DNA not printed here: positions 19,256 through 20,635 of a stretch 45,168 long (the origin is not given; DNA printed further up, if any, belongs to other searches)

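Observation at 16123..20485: Reduced, atypical Flp/Tad-like pilus locus lacking most canonical accessory genes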

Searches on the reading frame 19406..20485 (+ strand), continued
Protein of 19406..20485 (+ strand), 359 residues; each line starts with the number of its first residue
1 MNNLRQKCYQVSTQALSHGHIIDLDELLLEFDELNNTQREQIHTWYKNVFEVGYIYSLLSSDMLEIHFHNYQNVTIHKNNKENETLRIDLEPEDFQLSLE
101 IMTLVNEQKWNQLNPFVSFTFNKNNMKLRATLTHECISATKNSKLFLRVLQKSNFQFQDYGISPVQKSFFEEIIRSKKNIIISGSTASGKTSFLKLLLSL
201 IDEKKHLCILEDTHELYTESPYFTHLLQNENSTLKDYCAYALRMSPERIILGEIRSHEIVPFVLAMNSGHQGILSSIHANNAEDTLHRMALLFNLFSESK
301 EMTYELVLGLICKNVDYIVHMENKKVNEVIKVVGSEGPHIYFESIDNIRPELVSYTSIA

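Call 25: search_dna_similar(query=window:19406-20482:+, collection=plasmids, mode=protein, max_rows=40, rows=spread)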
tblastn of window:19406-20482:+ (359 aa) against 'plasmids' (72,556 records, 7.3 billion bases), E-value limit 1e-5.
The search stops at 5000 records and this limit was reached: more records match than are counted here, and every count below describes the 5000 best-scoring records only.
Records with a match: at least 5000; places in all: 5608; records where one place covers at least 80% of the query: 0.
Best place of each record, by identity: <60% 5000.
By first word of the organism name: Escherichia 803; Klebsiella 494; Rhizobium 372; Campylobacter 321; Agrobacterium 273; Ralstonia 157; Sinorhizobium 150; Salmonella 140; uncultured 129; Enterobacter 127; and 234 more.
By predicted mobility (MOB-suite, as given by PLSDB): conjugative 3476; non-mobilizable 968; mobilizable 556.
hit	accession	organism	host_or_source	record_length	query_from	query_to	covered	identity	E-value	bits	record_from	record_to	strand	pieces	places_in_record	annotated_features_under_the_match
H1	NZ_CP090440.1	Vibrio maritimus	Skeletonema costatum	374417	60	320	73%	29.0%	7e-23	107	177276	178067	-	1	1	ATPase, T2SS/T4P/T4SS family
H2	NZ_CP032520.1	Cupriavidus oxalaticus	cell culture,activated sludge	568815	66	321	71%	26.3%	2e-20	100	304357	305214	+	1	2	ATPase, T2SS/T4P/T4SS family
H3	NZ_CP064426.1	Enterococcus faecium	Homo sapiens,Rectal Swab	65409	103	321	61%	29.1%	3e-13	79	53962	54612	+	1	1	CpaF/VirB11 family protein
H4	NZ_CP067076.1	Rhizobium sp. AB2/73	Phyla canescens,cell culture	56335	87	293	58%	27.9%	1e-18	95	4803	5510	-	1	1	virB11: P-type DNA transfer ATPase VirB11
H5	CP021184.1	Rhizorhabdus wittichii DC-6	activated sludge of a wastewater ...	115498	89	289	56%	28.2%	1e-15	86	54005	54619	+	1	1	P-type conjugative transfer ATPase TrbB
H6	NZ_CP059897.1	Ciceribacter thiooxidans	mixed culture,soil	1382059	139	320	51%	30.1%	3e-19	97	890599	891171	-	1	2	none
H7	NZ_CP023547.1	Campylobacter coli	food,chicken breast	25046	155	321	47%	32.2%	4e-15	84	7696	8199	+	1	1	trbB: P-type conjugative transfer ATPase TrbB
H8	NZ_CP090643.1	Burkholderia contaminans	sheep,milk,milk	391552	165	348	51%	28.7%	7e-16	87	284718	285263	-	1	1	ATPase, T2SS/T4P/T4SS family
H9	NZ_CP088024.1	Bradyrhizobium quebecense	Glycine max cv. AC Glengarry,Cell ...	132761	155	321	47%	31.0%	3e-12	75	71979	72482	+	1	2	trbB: P-type conjugative transfer ATPase TrbB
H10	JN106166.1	uncultured bacterium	-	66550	156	321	46%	31.0%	5e-17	90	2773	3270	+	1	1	trbB: TrbB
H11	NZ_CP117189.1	Salmonella enterica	cell culture,anthropogenic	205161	156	294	39%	36.6%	8e-17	89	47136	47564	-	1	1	trbB: P-type conjugative transfer ATPase TrbB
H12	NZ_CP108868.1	Streptomyces sp. NBC_00829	-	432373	162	321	45%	31.6%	3e-18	94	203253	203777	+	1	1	CpaF/VirB11 family protein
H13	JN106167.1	uncultured bacterium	-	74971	156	321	46%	30.0%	5e-14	81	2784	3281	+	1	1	trbB: TrbB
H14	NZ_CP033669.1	Burkholderia glumae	bacterial cell,diseased rice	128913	169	319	42%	32.7%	6e-18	93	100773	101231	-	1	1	ATPase, T2SS/T4P/T4SS family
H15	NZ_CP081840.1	Agrobacterium vitis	Vitis,Cell culture,South Africa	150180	166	321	43%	31.4%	4e-14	81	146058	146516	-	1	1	trbB: P-type conjugative transfer ATPase TrbB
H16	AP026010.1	Campylobacter jejuni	Homo sapiens,feces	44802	167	321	43%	31.5%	3e-17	91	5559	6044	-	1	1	P-type DNA transfer ATPase VirB11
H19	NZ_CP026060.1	Proteus mirabilis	Homo sapiens,abscess swab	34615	168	321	43%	31.0%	3e-19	97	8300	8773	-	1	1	virB11: P-type DNA transfer ATPase VirB11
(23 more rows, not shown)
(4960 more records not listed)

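Call 26: find_encoding_contigs(protein=P0033, flank=10000, max_places=1)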
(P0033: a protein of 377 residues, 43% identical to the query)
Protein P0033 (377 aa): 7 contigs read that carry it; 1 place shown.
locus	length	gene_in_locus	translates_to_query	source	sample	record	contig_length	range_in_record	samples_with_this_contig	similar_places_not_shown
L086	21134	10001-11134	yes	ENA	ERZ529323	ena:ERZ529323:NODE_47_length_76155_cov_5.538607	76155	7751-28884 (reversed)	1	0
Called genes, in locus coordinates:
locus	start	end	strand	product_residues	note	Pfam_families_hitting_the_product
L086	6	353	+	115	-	-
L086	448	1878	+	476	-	PF02321:OEP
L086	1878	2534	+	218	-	-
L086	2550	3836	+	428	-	PF00206:Lyase_1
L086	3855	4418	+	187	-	PF01625:PMSR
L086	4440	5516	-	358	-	PF00483:NTP_transferase, PF12804:NTP_transf_3 (faint), PF22640:ManC_GMP_beta-helix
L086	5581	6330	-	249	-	PF05036:SPOR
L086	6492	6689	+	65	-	-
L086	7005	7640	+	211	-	-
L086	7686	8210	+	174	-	-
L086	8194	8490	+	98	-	-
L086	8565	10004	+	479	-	PF00263:Secretin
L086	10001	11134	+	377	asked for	PF00437:T2SSE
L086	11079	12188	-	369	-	PF00696:AA_kinase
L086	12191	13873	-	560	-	PF00005:ABC_tran, PF02463:SMC_N (faint), PF13304:AAA_21 (faint), PF12848:ABC_tran_Xtn, PF00005:ABC_tran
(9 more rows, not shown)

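Call 27: find_encoding_contigs(protein=P0109, flank=10000, max_places=1)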
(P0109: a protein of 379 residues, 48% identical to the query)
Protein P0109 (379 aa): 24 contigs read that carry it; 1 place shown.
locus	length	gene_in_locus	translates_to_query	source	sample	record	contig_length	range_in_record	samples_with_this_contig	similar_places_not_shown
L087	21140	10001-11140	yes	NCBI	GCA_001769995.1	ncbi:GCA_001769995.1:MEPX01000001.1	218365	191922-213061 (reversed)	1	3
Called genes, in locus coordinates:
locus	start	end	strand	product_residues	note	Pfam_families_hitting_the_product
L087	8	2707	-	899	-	PF01391:Collagen (weak), PF25560:DUF7932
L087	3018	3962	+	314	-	-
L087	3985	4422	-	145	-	-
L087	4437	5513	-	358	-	PF00483:NTP_transferase, PF22640:ManC_GMP_beta-helix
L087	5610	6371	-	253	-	PF05036:SPOR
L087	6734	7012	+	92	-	-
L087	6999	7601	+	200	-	-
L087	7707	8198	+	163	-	-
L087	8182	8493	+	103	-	-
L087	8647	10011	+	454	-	PF00263:Secretin (faint)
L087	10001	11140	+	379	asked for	PF00437:T2SSE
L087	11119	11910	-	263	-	PF11306:DUF3108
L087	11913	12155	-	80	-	PF09723:Zn_ribbon_8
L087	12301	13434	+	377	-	-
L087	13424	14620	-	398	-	PF13660:DUF4147, PF05161:MOFRL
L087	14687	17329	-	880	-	PF00082:Peptidase_S8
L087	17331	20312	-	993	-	-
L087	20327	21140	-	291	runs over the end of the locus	-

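Call 28: find_encoding_contigs(protein=P0054, flank=10000, max_places=1)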
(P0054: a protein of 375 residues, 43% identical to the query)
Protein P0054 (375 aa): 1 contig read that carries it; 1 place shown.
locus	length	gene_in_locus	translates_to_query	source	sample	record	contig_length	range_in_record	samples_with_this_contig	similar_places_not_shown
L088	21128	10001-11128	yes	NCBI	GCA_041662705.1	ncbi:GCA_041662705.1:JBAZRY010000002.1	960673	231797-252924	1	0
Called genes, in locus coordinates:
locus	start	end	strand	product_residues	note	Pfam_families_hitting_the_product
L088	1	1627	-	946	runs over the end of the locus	-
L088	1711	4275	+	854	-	PF00672:HAMP (weak), PF02518:HATPase_c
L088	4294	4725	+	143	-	PF00072:Response_reg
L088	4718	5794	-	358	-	PF00483:NTP_transferase, PF12804:NTP_transf_3 (weak), PF22640:ManC_GMP_beta-helix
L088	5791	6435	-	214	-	PF05036:SPOR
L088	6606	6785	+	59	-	-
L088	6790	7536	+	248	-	-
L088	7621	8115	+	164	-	-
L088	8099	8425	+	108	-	-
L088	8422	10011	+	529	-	PF00263:Secretin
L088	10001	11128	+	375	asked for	PF00437:T2SSE, PF04851:ResIII (weak), PF13191:AAA_16 (weak), PF10412:TrwB_AAD_bind (weak), PF12775:AAA_7 (weak), PF20720:nSTAND3 (weak)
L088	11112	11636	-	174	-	PF02525:Flavodoxin_2 (weak), PF03358:FMN_red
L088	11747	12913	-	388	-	PF00696:AA_kinase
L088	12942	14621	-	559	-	PF00005:ABC_tran, PF02463:SMC_N (faint), PF13555:AAA_29 (faint), PF13304:AAA_21 (faint), PF12848:ABC_tran_Xtn, PF00005:ABC_tran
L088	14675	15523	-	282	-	-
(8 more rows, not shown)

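Call 29: find_encoding_contigs(protein=P0028, flank=10000, max_places=1)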
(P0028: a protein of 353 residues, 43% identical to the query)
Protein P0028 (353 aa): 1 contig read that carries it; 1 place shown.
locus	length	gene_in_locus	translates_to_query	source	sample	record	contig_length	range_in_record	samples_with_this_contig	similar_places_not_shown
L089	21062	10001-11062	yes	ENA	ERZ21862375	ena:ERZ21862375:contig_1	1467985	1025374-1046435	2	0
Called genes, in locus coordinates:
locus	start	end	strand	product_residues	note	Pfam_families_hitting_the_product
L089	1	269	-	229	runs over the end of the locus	PF21842:DUF6901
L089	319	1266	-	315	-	PF02661:Fic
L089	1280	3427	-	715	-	-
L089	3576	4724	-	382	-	PF01637:ATPase_2 (faint), PF13173:AAA_14, PF13635:DUF4143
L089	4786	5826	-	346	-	PF00483:NTP_transferase, PF12804:NTP_transf_3 (weak), PF22640:ManC_GMP_beta-helix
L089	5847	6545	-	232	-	PF05036:SPOR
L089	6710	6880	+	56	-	-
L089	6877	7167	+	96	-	-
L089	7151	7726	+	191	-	-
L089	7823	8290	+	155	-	-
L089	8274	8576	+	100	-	-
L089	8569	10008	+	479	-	PF00263:Secretin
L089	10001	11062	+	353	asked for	PF00437:T2SSE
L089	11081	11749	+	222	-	-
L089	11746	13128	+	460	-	PF07969:Amidohydro_3 (weak), PF01979:Amidohydro_1, PF07969:Amidohydro_3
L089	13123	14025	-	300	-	PF12146:Hydrolase_4, PF00561:Abhydrolase_1, PF12697:Abhydrolase_6, PF00326:Peptidase_S9 (weak)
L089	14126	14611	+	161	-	PF11220:DUF3015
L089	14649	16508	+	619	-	PF25225:DUF7843, PF13387:Lnb_N, PF25222:DUF7840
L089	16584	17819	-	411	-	PF02073:Peptidase_M29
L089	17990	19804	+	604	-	PF07690:MFS_1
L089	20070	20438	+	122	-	-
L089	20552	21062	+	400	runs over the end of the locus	-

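Call 46: get_annotated_region(hit=H1, flank=10000)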
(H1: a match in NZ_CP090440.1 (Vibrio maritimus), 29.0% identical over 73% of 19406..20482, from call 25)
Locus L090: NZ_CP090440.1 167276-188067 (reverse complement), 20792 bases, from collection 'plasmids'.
description: Vibrio maritimus strain BH16 plasmid unnamed, complete sequence
organism: Vibrio maritimus (NCBI taxid 990268)
taxonomy: Bacteria; Pseudomonadota; Gammaproteobacteria; Vibrionales; Vibrionaceae; Vibrio; Vibrio maritimus
host: -; source: Skeletonema costatum; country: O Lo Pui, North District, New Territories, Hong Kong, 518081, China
typing (MOB-suite, as given by PLSDB): non-mobilizable
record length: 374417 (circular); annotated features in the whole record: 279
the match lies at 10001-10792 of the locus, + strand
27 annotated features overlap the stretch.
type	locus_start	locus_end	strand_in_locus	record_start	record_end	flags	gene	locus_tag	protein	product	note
CDS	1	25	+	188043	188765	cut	-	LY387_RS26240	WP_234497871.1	hypothetical protein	-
CDS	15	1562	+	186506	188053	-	-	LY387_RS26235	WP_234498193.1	ATPase, T2SS/T4P/T4SS family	-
CDS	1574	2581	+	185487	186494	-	-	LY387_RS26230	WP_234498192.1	hypothetical protein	-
CDS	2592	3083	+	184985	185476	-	-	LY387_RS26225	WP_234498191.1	hypothetical protein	-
CDS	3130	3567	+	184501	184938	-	-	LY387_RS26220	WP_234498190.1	hypothetical protein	-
CDS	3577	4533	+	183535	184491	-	-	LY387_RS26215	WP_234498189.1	type II secretion system protein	-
CDS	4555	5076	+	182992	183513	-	-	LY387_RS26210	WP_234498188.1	hypothetical protein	-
CDS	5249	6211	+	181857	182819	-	-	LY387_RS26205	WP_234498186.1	trypsin-like serine protease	GO:0006508 - proteolysis [Evidence IEA]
CDS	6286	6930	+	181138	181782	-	-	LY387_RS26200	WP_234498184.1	hypothetical protein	-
CDS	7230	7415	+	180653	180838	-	-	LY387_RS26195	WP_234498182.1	hypothetical protein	-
CDS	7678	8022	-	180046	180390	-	-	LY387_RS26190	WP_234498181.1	hypothetical protein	-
CDS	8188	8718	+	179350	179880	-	-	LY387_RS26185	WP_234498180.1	lytic transglycosylase domain-containing protein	-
CDS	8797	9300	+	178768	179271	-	-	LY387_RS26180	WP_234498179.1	hypothetical protein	-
CDS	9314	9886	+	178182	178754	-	-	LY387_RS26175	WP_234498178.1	hypothetical protein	-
CDS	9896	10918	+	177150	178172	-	-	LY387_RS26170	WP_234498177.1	ATPase, T2SS/T4P/T4SS family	-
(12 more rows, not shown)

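Call 48: get_annotated_region(hit=H4, flank=1500)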
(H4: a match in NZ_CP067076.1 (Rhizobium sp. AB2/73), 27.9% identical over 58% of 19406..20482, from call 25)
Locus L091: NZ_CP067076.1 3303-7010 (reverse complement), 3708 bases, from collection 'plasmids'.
description: Rhizobium sp. AB2/73 plasmid pAtAB2-73b, complete sequence
organism: Rhizobium sp. AB2/73 (NCBI taxid 2795216)
taxonomy: Bacteria; Pseudomonadota; Alphaproteobacteria; Hyphomicrobiales; Rhizobiaceae; Rhizobium; Rhizobium sp. AB2/73
host: -; source: Phyla canescens,cell culture; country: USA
typing (MOB-suite, as given by PLSDB): non-mobilizable; mating-pair formation MPF_T
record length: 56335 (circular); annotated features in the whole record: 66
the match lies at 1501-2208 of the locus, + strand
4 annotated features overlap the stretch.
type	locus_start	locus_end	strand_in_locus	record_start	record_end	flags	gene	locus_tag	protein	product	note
CDS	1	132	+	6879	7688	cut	-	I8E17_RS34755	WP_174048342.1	TrbG/VirB9 family P-type conjugative transfer protein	-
CDS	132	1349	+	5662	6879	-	virB10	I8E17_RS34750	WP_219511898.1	type IV secretion system protein VirB10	-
CDS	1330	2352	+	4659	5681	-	virB11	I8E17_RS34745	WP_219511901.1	P-type DNA transfer ATPase VirB11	GO:0044097 - secretion by the type IV secretion system [Evidence IEA]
CDS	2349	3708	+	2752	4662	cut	-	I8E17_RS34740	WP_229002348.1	type IV secretory system conjugative DNA transfer family protein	-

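Call 49: get_annotated_region(hit=H19, flank=1500)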
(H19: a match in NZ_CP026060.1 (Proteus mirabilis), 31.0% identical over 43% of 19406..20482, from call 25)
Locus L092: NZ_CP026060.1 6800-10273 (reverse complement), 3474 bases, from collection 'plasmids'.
description: Proteus mirabilis strain FDAARGOS_80 plasmid unnamed1, complete sequence
organism: Proteus mirabilis (NCBI taxid 584)
taxonomy: Bacteria; Pseudomonadota; Gammaproteobacteria; Enterobacterales; Morganellaceae; Proteus; Proteus mirabilis
host: -; source: Homo sapiens,abscess swab; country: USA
typing (MOB-suite, as given by PLSDB): conjugative; replicon IncN; relaxase MOBF; mating-pair formation MPF_T
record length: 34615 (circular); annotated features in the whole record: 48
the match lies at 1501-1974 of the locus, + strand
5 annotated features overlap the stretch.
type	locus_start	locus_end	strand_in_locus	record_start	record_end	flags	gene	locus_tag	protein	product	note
CDS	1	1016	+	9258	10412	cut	virB10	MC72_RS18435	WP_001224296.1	type IV secretion system protein VirB10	-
CDS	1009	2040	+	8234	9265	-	virB11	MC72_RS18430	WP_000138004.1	P-type DNA transfer ATPase VirB11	GO:0044097 - secretion by the type IV secretion system [Evidence IEA]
CDS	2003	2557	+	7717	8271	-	-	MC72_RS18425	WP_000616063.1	phospholipase D family protein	-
CDS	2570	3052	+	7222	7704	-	-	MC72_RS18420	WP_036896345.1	GNAT family protein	-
CDS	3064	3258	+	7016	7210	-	-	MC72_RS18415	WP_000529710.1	hypothetical protein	-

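Call 50: get_annotated_region(hit=H16, flank=1500)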
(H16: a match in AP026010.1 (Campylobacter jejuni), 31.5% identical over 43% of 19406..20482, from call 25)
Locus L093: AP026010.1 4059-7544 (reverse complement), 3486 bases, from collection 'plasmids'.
description: Campylobacter jejuni THJ111 plasmid pTHJ111_1 DNA, complete sequence
organism: Campylobacter jejuni (NCBI taxid 197)
taxonomy: Bacteria; Campylobacterota; Epsilonproteobacteria; Campylobacterales; Campylobacteraceae; Campylobacter; Campylobacter jejuni
host: -; source: Homo sapiens,feces; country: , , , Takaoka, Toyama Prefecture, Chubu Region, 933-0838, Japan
typing (MOB-suite, as given by PLSDB): conjugative; relaxase MOBP; mating-pair formation MPF_T
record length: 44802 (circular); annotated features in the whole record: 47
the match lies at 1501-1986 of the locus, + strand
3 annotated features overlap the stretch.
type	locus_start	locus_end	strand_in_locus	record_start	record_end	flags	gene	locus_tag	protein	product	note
CDS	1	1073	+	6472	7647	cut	-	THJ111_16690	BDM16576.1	hypothetical protein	-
CDS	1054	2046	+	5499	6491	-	-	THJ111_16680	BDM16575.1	P-type DNA transfer ATPase VirB11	-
CDS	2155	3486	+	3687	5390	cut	-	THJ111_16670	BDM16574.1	protein VirD4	-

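Call 51: get_annotated_region(hit=H5, flank=1500)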
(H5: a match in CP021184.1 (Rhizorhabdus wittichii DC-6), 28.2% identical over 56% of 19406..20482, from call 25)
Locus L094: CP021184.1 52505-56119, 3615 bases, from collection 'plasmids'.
description: Rhizorhabdus wittichii DC-6 plasmid pDC03, complete sequence
organism: Rhizorhabdus wittichii DC-6 (NCBI taxid 1283312)
taxonomy: Bacteria; Pseudomonadota; Alphaproteobacteria; Sphingomonadales; Sphingomonadaceae; Rhizorhabdus; Rhizorhabdus wittichii; Rhizorhabdus wittichii DC-6
host: -; source: activated sludge of a wastewater treatment facility; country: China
typing (MOB-suite, as given by PLSDB): conjugative; replicon rep_cluster_736; relaxase MOBQ,MOBQ; mating-pair formation MPF_T
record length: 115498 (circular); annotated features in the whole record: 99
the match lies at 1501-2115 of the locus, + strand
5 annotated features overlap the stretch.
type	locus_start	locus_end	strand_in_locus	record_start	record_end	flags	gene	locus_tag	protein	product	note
CDS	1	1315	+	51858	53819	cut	-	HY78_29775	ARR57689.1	hypothetical protein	-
CDS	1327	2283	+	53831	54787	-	-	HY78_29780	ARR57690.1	P-type conjugative transfer ATPase TrbB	-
CDS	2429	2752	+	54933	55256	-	-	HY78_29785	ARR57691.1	conjugal transfer protein TrbC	-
CDS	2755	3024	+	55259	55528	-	-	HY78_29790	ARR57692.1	hypothetical protein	-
CDS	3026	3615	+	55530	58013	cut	-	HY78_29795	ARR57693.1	conjugal transfer protein TrbE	-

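Call 52: get_annotated_region(hit=H10, flank=1500)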
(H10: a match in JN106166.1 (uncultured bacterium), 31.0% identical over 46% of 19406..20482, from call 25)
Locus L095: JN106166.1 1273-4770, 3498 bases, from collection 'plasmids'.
description: Uncultured bacterium plasmid pAKD15, complete sequence
organism: uncultured bacterium (NCBI taxid 77133)
taxonomy: Bacteria; ; ; ; ; ; uncultured bacterium
host: -; source: -; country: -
typing (MOB-suite, as given by PLSDB): conjugative; replicon IncP; relaxase MOBP; mating-pair formation MPF_T
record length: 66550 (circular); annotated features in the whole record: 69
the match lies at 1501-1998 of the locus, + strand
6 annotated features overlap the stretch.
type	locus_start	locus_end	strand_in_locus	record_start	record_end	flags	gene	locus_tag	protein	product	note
CDS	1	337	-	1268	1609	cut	ssb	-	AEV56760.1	ssb protein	-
CDS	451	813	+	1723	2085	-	trbA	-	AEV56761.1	TrbA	-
CDS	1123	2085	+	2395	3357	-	trbB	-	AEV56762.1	TrbB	-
CDS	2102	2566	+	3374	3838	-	trbC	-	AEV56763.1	TrbC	-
CDS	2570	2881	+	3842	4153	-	trbD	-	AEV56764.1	TrbD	-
CDS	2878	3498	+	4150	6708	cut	trbE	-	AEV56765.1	TrbE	-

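Call 53: get_annotated_region(hit=H7, flank=1500)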
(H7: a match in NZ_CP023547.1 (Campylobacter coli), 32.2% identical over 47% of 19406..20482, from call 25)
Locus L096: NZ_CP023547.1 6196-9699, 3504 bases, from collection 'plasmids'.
description: Campylobacter coli strain CFSAN032805 plasmid pCFSAN032805_2, complete sequence
organism: Campylobacter coli (NCBI taxid 195)
taxonomy: Bacteria; Campylobacterota; Epsilonproteobacteria; Campylobacterales; Campylobacteraceae; Campylobacter; Campylobacter coli
host: -; source: food,chicken breast; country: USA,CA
typing (MOB-suite, as given by PLSDB): conjugative; relaxase MOBP; mating-pair formation MPF_T
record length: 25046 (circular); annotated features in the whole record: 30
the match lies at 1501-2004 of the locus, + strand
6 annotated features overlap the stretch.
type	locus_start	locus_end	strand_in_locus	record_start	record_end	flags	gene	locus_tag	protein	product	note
CDS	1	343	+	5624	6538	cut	-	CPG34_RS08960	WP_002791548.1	hypothetical protein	-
CDS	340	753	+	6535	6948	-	-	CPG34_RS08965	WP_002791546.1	type II toxin-antitoxin system VapC family toxin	-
CDS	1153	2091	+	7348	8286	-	trbB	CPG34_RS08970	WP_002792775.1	P-type conjugative transfer ATPase TrbB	-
CDS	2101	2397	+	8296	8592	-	-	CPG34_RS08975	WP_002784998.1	TrbC/VirB2 family protein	-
CDS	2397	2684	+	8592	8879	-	trbD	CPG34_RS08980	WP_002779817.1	conjugal transfer protein TrbD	-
CDS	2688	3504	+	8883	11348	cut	-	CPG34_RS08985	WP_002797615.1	conjugal transfer protein TrbE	-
